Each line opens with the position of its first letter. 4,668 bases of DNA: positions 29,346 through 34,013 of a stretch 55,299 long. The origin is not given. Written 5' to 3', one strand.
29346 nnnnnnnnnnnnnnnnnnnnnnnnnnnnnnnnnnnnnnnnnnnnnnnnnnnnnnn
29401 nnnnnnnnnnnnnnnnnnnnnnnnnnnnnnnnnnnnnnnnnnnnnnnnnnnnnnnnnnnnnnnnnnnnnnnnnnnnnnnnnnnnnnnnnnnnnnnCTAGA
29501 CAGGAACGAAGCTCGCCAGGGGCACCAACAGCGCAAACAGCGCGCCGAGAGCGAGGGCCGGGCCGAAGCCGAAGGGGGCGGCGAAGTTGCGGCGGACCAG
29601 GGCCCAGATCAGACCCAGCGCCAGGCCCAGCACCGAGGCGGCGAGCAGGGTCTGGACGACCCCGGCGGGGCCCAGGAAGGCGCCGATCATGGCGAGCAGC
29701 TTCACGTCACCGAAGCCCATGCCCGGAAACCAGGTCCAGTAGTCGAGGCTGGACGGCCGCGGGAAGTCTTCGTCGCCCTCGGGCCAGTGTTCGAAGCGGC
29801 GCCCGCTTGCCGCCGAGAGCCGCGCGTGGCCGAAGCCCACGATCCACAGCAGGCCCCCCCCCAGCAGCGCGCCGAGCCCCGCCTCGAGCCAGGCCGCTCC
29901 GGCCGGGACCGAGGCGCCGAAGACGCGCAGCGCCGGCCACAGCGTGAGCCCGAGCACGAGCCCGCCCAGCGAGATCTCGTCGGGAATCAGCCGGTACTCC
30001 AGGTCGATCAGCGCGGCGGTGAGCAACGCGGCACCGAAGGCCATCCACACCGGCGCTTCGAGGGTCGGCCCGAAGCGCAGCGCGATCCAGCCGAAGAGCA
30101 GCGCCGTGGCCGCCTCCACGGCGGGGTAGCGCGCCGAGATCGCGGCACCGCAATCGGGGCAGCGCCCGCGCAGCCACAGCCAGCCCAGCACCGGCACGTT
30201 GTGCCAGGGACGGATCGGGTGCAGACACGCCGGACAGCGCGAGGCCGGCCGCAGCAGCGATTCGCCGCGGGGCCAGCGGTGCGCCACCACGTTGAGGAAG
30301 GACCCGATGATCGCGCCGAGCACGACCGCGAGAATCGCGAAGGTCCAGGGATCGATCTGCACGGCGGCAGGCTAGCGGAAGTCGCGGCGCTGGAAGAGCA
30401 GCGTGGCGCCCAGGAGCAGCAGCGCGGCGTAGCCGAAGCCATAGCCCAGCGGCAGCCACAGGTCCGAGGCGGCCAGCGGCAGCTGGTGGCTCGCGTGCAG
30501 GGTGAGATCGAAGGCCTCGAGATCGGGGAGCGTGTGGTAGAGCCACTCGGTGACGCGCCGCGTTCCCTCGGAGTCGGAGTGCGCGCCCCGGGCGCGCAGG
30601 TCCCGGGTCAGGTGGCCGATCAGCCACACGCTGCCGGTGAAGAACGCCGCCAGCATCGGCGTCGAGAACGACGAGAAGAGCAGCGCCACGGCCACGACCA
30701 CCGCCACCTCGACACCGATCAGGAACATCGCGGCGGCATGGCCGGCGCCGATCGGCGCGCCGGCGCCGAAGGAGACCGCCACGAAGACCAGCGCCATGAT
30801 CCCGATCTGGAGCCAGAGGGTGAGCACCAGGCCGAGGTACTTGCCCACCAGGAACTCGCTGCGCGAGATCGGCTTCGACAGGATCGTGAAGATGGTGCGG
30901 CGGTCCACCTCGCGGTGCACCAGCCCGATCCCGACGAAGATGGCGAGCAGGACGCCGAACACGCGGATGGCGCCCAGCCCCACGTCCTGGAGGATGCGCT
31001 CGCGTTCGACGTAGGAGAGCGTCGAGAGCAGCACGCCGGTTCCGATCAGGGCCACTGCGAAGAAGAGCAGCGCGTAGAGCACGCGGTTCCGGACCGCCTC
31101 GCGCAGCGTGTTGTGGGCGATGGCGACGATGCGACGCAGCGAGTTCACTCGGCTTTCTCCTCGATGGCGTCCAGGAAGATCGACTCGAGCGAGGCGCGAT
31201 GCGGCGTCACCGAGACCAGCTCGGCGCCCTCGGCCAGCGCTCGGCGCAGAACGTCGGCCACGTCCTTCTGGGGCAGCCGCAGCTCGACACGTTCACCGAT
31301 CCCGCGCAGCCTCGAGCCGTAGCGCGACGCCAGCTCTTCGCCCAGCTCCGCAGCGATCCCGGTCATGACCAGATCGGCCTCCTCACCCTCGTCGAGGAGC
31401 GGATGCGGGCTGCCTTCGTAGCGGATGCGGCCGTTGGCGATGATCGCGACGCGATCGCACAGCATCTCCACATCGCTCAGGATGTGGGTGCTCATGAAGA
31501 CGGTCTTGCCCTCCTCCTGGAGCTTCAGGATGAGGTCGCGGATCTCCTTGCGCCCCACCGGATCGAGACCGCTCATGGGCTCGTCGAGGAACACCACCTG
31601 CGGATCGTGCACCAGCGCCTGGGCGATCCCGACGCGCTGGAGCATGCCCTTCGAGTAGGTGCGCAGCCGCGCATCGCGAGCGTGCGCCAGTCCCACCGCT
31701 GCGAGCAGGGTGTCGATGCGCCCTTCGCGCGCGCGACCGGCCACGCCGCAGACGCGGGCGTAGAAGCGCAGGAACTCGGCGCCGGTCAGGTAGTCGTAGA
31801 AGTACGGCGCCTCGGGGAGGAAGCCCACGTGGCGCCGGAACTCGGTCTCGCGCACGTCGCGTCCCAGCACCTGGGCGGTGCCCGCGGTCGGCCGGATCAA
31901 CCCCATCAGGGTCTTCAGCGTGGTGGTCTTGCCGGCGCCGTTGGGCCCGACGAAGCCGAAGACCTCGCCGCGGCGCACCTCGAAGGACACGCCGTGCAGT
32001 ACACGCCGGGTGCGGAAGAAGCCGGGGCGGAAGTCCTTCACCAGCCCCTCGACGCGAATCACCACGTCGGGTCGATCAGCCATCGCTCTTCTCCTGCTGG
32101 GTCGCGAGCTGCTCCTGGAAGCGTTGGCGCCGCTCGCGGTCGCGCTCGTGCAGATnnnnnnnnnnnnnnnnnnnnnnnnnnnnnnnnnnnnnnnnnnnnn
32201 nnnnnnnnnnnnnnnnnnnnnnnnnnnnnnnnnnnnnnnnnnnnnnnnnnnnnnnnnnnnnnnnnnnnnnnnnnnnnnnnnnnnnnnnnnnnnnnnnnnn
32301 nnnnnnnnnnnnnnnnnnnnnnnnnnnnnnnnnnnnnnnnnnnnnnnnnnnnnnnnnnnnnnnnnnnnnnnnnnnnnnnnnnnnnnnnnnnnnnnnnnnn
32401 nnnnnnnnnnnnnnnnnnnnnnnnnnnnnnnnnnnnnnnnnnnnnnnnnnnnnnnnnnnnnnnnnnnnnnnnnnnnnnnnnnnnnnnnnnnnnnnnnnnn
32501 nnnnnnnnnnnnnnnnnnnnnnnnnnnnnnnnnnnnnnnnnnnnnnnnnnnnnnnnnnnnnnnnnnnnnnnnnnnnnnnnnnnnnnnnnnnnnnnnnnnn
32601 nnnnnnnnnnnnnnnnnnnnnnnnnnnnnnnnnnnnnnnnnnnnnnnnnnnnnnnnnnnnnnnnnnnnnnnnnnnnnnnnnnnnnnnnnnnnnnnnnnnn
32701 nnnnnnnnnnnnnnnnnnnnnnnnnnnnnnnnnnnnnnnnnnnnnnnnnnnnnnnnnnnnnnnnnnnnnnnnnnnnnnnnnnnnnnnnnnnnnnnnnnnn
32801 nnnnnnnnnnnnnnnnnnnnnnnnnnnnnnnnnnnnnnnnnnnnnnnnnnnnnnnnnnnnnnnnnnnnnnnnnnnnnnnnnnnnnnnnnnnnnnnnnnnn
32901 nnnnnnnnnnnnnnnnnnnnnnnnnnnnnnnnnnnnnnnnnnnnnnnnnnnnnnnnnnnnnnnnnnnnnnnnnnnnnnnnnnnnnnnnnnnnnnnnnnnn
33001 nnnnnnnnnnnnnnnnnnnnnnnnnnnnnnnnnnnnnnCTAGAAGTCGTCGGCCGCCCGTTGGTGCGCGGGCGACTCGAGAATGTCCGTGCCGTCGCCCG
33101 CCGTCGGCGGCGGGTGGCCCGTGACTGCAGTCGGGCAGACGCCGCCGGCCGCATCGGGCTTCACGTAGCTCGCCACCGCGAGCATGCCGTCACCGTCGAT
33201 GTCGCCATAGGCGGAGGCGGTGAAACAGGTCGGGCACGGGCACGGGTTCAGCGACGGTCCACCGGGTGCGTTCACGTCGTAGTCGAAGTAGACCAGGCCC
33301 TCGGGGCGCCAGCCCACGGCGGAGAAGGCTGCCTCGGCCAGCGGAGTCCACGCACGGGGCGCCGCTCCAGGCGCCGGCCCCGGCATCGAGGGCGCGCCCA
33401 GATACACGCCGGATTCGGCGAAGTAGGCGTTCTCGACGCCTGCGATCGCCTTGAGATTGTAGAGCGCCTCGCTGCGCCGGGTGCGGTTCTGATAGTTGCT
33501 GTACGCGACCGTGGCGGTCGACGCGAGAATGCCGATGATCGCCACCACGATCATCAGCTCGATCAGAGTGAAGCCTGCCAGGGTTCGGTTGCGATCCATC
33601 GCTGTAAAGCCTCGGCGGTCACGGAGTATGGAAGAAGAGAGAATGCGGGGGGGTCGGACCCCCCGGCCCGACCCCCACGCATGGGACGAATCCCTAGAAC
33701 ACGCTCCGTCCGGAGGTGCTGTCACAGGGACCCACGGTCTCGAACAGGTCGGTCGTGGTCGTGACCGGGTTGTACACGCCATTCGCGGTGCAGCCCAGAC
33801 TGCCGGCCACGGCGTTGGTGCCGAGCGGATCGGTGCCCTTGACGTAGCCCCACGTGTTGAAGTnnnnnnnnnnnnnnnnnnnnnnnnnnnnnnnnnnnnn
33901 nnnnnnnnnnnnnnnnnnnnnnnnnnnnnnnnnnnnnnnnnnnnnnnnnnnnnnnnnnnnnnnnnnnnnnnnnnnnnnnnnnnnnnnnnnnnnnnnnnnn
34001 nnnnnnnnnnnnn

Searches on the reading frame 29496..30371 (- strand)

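Call 65: search_protein_families(library=pfam, proteins=[window:29496-30371:-], max_evalue=0.00001)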
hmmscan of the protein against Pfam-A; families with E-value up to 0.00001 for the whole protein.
window:29496-30371:- (291 aa): 2 families
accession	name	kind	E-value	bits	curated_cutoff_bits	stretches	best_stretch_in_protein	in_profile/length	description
PF06750.18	A24_N_bact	-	3.9e-34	117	23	1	17-100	1-84/84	Bacterial Peptidase A24 N-terminal domain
PF01478.23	Peptidase_A24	-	8.4e-19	68.4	26.5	1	111-254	2-104/104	Type IV leader peptidase family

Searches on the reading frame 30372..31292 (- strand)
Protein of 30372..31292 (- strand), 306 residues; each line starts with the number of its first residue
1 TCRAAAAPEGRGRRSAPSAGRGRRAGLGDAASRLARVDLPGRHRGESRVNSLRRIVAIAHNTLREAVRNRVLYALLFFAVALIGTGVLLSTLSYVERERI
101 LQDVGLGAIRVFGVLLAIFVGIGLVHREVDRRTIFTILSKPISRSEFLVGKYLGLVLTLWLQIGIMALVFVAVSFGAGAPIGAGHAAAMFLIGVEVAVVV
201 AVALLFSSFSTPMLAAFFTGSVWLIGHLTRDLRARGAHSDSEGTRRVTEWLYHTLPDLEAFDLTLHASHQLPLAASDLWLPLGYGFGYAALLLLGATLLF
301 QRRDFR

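Call 65: search_protein_families(library=pfam, proteins=[window:30372-31292:-], max_evalue=0.00001)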
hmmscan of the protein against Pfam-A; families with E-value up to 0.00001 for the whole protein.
window:30372-31292:- (306 aa): 1 family
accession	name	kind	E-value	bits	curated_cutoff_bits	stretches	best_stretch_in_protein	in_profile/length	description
PF12679.13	ABC2_membrane_2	-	2.6e-12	47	27.2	1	57-304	2-282/283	ABC-2 family transporter protein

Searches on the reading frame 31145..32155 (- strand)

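Call 65: search_protein_families(library=pfam, proteins=[window:31145-32155:-], max_evalue=0.00001)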
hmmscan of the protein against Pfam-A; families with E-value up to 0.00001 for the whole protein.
window:31145-32155:- (336 aa): 2 families
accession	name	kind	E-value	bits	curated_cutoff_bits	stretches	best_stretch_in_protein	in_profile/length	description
PF00005.33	ABC_tran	-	4.2e-31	108.8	25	1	53-194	1-136/137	ABC transporter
PF13304.12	AAA_21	-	1e-11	45.9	27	1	162-225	233-299/304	AAA domain, putative AbiEii toxin, Type IV TA system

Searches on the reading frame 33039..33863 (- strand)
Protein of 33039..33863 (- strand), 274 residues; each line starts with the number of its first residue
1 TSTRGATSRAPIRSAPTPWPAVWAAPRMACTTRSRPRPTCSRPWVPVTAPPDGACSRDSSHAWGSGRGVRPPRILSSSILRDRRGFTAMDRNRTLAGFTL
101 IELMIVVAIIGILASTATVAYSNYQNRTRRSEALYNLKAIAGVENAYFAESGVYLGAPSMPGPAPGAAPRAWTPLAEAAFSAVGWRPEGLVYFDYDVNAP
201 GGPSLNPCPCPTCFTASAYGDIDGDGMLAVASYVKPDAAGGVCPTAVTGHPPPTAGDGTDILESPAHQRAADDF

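Call 129: search_protein_families(library=pfam, proteins=[window:33039-33863:-], max_evalue=0.01)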
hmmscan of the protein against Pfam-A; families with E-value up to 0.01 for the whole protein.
window:33039-33863:- (274 aa): 1 family
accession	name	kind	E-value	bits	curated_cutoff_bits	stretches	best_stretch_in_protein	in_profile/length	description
PF07963.17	N_methyl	-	1.5e-07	31.1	21.2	1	96-117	5-26/27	Prokaryotic N-terminal methylation motif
